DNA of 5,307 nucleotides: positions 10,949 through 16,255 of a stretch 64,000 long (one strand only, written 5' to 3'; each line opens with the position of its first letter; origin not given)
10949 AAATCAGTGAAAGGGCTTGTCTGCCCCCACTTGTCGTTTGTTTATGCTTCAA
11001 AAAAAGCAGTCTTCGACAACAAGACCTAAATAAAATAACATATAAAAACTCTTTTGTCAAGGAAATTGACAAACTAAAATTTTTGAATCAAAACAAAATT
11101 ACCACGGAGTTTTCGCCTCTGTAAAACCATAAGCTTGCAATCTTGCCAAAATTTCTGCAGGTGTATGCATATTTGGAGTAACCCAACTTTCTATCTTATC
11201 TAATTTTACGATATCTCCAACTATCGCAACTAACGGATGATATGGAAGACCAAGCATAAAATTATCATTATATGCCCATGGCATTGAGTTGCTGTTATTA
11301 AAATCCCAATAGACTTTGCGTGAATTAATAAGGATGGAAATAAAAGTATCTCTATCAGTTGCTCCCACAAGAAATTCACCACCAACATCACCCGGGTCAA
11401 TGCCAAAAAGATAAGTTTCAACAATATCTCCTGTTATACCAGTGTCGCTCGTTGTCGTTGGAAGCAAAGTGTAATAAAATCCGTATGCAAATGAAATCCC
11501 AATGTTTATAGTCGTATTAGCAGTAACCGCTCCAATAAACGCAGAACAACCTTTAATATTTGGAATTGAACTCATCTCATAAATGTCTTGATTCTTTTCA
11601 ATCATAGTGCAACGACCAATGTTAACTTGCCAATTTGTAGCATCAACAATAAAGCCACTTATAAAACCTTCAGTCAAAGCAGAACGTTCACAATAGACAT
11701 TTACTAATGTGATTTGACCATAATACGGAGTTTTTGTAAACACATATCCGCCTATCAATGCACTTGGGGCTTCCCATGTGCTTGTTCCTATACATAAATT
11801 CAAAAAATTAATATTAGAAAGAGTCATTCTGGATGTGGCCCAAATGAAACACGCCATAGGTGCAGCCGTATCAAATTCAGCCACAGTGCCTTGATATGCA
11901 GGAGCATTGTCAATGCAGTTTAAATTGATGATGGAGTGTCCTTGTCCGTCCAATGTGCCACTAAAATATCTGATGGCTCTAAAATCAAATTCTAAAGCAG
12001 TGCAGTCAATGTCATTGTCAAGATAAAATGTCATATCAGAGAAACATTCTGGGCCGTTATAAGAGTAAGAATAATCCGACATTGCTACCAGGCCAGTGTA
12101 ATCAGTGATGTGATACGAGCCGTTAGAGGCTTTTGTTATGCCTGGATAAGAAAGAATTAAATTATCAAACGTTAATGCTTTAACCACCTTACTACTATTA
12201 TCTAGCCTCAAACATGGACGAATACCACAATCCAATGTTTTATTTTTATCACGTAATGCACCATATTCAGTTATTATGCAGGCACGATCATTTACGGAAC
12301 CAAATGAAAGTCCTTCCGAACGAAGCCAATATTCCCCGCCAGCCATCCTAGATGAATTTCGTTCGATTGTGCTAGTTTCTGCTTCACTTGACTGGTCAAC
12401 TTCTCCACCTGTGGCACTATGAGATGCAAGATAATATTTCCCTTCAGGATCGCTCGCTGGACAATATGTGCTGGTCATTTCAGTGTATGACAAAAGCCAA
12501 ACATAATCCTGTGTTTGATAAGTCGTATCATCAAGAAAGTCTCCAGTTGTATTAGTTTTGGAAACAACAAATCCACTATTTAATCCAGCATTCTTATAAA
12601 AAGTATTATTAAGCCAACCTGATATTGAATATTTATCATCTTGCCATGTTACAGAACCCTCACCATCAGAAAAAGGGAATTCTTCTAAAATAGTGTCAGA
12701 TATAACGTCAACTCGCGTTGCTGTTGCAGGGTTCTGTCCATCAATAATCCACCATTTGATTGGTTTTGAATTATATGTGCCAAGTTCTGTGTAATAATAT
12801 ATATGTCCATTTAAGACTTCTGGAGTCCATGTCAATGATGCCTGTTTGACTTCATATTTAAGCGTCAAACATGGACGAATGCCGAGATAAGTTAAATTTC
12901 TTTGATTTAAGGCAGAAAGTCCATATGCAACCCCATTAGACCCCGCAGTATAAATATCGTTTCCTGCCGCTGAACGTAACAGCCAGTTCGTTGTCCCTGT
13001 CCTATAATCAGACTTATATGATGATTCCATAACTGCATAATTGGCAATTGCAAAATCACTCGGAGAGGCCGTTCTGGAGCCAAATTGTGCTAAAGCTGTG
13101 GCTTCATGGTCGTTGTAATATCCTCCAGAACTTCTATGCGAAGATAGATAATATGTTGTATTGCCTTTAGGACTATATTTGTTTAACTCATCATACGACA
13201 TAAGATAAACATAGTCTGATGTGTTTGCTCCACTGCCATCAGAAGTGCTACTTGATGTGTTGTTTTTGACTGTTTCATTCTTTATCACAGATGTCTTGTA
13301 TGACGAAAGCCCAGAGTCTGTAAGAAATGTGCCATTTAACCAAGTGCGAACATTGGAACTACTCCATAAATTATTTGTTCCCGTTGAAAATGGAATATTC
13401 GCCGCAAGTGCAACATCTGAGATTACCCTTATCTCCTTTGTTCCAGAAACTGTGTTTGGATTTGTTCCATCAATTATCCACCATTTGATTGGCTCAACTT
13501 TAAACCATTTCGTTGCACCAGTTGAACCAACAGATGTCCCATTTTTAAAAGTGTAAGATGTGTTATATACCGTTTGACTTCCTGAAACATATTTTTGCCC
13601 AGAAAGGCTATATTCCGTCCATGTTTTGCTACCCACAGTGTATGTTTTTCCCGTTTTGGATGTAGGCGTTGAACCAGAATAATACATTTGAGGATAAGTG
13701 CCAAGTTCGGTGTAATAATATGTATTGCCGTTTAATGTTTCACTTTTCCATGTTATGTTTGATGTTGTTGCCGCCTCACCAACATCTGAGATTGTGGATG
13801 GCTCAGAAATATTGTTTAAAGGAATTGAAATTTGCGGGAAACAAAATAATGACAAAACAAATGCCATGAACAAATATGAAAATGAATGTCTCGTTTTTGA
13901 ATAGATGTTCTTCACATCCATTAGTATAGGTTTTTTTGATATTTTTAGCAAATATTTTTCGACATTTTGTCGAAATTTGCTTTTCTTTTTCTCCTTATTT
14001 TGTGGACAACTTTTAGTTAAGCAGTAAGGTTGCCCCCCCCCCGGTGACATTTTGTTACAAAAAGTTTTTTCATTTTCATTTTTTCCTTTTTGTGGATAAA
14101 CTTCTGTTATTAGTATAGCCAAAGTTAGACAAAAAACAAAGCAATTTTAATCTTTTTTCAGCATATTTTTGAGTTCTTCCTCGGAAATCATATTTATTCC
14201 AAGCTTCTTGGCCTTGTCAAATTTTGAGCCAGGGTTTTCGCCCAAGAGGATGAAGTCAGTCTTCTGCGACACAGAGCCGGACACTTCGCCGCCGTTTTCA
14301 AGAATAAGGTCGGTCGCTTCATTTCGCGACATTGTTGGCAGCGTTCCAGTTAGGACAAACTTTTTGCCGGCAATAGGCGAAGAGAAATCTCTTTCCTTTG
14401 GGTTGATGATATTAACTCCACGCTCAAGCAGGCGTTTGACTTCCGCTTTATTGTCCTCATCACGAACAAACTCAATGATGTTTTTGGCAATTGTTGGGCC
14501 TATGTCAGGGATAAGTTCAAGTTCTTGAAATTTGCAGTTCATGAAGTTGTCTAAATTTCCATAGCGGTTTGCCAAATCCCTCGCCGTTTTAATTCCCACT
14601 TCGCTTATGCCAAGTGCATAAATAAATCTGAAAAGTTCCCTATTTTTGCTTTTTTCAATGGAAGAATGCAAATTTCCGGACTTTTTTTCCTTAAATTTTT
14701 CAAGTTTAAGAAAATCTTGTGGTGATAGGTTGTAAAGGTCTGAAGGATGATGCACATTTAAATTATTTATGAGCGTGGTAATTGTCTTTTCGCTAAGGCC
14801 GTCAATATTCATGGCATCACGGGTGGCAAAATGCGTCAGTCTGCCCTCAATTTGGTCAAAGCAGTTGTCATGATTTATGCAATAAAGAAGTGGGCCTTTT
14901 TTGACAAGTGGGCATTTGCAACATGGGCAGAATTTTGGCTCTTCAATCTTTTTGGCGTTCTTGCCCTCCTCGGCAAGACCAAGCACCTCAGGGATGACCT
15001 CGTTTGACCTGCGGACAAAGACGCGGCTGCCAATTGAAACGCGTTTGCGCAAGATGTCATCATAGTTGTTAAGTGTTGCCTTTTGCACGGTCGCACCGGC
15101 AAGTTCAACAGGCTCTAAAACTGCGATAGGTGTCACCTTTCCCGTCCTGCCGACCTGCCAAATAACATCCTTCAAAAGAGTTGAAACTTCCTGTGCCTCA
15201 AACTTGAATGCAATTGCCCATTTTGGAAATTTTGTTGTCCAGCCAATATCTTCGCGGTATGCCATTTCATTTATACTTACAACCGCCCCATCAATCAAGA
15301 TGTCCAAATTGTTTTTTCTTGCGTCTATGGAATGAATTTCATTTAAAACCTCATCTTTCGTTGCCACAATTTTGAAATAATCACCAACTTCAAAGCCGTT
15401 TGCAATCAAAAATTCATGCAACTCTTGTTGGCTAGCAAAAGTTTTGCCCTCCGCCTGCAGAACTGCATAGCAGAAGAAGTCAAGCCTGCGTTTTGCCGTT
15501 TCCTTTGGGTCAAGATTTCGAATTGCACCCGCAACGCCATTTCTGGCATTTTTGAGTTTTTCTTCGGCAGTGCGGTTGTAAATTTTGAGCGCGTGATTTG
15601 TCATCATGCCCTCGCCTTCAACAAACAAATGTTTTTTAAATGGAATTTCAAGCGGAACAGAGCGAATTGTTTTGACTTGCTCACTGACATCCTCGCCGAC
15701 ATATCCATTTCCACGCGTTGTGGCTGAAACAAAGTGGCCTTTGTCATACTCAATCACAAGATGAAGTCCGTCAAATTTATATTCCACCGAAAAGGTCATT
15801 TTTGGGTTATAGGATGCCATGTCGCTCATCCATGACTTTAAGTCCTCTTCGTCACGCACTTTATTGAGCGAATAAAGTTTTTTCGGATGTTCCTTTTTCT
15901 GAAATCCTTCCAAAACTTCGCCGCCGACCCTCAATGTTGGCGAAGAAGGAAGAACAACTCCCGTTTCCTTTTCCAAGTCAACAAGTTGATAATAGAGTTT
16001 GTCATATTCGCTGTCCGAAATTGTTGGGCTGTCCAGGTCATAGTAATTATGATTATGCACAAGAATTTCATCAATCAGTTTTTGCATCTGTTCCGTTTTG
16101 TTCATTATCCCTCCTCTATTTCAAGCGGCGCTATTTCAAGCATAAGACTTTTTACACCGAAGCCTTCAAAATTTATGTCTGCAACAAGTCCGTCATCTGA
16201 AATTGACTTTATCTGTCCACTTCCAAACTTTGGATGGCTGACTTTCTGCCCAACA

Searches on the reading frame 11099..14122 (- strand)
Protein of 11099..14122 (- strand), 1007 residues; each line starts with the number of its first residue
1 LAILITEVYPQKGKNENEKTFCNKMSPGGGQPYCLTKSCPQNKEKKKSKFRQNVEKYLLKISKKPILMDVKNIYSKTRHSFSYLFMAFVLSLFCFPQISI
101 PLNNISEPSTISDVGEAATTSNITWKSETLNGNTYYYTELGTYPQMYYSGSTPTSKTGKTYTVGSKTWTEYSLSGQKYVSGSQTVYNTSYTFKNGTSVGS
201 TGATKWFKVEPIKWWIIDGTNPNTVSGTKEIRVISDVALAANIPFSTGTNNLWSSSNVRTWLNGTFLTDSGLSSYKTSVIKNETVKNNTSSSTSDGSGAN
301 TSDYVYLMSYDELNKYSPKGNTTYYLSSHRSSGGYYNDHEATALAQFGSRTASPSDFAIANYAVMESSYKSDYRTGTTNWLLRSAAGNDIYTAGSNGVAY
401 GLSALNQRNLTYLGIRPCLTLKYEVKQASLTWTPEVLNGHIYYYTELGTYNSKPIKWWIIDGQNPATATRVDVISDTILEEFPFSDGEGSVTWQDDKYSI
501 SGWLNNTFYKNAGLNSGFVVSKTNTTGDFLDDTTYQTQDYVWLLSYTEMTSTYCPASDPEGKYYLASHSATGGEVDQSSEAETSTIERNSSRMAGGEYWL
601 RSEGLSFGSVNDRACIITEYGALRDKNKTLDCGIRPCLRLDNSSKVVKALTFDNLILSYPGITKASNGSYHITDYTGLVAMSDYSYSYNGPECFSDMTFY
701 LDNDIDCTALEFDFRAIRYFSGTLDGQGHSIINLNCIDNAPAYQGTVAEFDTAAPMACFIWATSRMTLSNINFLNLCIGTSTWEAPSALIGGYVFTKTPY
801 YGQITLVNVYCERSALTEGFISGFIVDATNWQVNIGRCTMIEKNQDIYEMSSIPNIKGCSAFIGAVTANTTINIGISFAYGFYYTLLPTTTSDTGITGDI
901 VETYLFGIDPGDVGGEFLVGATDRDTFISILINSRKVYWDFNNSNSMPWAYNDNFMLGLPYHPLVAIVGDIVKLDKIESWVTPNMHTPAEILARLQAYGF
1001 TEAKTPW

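Call 7: search_protein_families(library=pfam, proteins=[window:11099-14122:-], max_evalue=0.01)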
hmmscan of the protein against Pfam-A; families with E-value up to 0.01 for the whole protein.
window:11099-14122:- (1007 aa): 1 family
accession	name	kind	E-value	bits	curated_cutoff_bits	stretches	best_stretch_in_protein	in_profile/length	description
PF19789.6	DUF6273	-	3.3e-24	86.1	23.5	2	249-422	29-171/172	Domain of unknown function (DUF6273)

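Call 90: search_protein_families(library=phrogs, proteins=[window:11099-13921:-], max_evalue=0.001)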
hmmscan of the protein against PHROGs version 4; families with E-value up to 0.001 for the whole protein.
window:11099-13921:- (940 aa): 0 families

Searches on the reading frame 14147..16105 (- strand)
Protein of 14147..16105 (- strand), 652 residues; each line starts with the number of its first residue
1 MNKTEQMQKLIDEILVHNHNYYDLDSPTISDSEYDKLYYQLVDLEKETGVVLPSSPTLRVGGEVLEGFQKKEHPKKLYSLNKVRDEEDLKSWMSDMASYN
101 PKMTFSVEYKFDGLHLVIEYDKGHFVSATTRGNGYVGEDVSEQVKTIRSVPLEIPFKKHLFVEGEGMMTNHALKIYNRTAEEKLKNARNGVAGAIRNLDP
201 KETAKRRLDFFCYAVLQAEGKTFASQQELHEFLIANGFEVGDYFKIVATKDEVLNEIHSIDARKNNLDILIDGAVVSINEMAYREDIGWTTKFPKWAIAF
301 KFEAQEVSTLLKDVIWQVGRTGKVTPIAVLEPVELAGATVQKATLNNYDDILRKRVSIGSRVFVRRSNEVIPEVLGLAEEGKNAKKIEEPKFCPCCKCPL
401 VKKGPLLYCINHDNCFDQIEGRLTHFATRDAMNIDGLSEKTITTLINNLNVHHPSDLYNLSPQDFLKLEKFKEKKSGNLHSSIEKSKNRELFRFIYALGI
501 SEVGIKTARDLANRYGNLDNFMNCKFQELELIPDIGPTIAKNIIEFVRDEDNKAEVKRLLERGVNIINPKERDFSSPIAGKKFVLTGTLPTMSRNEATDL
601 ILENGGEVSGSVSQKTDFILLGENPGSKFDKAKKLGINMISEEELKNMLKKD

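Call 7: search_protein_families(library=pfam, proteins=[window:14147-16105:-], max_evalue=0.01)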
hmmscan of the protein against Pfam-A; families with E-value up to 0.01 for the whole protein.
window:14147-16105:- (652 aa): 10 families
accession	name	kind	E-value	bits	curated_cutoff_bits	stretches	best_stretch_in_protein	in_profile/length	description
PF01653.23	DNA_ligase_aden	-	2.9e-64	217.4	27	1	67-305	3-253/253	NAD-dependent DNA ligase adenylation domain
PF03120.22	DNA_ligase_OB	-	1.1e-27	96.1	32.9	1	309-383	2-76/79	NAD-dependent DNA ligase OB-fold domain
PF12826.13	HHH_2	-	1.6e-18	67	27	1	493-554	1-62/64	Helix-hairpin-helix motif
PF00533.33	BRCT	-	1.5e-14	54.4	21.3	1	576-648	4-77/78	BRCA1 C Terminus (BRCT) domain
PF14520.12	HHH_5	-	2.7e-10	41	27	1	496-549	3-57/57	Helix-hairpin-helix domain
PF22745.1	Nlig-Ia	-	2.6e-07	31.6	27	1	6-48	5-47/92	DNA ligase-like, N-terminal NAD+-binding domain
PF12738.14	PTCB-BRCT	-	7.1e-06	26.4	22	1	590-641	9-60/63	twin BRCT domain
PF16589.12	BRCT_2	-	0.00064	20.4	27.3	1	580-643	5-68/86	BRCT domain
PF09414.15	RNA_ligase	-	0.0062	17.1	27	0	105-239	3-120/171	RNA ligase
PF12836.13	HHH_3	-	0.0078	16.7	27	0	524-550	11-37/65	Helix-hairpin-helix motif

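Call 13: list_cluster_members(proteins=[P0001, P0002, window:14147-16105:-, window:35246-36241:-])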
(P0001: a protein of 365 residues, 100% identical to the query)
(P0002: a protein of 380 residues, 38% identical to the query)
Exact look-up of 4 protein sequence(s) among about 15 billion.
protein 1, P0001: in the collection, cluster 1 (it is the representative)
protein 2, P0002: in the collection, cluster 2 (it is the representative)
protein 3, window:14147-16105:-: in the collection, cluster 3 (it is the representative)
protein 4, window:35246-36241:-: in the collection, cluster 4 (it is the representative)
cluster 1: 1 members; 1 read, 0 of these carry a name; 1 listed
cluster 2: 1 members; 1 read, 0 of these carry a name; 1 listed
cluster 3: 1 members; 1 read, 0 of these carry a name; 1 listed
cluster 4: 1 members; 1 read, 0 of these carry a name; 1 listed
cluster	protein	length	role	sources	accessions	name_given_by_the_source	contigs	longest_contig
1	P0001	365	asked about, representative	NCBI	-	-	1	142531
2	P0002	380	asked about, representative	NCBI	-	-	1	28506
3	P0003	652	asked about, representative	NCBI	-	-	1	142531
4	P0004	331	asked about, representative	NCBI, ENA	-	-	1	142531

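Call 17: find_encoding_contigs(protein=P0004, flank=10000, max_places=10)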
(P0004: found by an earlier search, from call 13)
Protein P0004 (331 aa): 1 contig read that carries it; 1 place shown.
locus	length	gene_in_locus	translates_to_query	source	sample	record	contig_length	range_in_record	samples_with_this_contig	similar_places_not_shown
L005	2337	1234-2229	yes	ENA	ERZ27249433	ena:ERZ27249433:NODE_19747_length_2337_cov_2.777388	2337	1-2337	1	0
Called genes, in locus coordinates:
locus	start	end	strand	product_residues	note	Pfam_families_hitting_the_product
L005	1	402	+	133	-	?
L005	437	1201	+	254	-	PF01479:S4, PF01728:FtsJ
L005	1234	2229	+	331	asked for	PF01168:Ala_racemase_N, PF00842:Ala_racemase_C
